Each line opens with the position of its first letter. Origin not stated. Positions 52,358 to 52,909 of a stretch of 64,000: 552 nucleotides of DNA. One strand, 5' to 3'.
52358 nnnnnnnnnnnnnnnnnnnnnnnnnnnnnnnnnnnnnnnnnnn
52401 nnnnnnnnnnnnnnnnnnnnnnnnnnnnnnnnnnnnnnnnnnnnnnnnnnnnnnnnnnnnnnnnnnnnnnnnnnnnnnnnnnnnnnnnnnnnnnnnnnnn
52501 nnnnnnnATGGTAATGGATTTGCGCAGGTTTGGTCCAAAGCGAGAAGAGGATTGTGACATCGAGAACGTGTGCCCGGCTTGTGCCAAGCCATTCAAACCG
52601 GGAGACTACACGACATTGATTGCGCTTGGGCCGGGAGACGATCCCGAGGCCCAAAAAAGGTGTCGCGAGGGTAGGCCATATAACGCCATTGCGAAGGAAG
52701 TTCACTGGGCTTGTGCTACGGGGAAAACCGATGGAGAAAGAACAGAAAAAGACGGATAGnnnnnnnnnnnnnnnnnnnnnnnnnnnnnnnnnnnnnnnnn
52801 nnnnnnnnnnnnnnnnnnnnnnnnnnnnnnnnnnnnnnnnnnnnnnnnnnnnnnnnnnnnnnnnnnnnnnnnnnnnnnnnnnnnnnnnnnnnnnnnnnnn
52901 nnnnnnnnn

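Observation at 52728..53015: Phage-encoded ClpS (N-degron adaptor for ClpAP)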

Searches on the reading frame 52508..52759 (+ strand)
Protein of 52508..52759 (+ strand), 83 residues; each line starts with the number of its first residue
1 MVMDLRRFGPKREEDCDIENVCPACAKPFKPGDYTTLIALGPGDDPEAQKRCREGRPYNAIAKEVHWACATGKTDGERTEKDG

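Call 3: search_protein_families(library=pfam, proteins=[window:52508-52759:+], max_evalue=0.01)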
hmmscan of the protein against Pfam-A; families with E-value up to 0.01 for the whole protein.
window:52508-52759:+ (83 aa): 0 families

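Call 8: search_protein_families(library=phrogs, proteins=[window:52508-52759:+], max_evalue=0.001)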
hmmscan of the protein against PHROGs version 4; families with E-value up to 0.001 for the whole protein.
window:52508-52759:+ (83 aa): 0 families

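Call 64: search_protein_representatives(protein=window:52514-52759:+)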
Query: 81 residues. Proteins with E-value up to 0.001 (for the whole library): 530; up to 1e-10: 233; up to 1e-30: 0. The best 150 are listed.
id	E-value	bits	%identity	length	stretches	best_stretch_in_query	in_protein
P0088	1.1e-23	99.1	63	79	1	2-71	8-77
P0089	2.8e-23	97.9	59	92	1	4-73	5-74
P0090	1.3e-22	95.8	60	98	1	3-80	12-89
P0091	2.0e-22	95.2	61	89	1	4-74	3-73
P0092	3.2e-22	94.5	62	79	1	5-72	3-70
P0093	4.5e-22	94.0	62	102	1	5-78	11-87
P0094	5.5e-22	93.7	59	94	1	4-73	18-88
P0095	8.6e-22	93.1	59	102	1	2-76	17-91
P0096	9.0e-22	93.0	60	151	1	1-73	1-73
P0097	2.4e-21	91.7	59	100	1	3-71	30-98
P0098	3.3e-21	91.3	58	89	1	2-74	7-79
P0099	4.4e-21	90.8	58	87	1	5-71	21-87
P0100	1.0e-20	89.7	60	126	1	3-75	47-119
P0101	1.0e-20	89.7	62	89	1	3-71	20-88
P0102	2.4e-20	88.5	57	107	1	4-71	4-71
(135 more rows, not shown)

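Call 65: search_protein_families(library=ncbifam, proteins=[window:52514-52759:+], max_evalue=0.01)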
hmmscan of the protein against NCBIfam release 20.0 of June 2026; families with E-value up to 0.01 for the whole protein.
window:52514-52759:+ (81 aa): 0 families
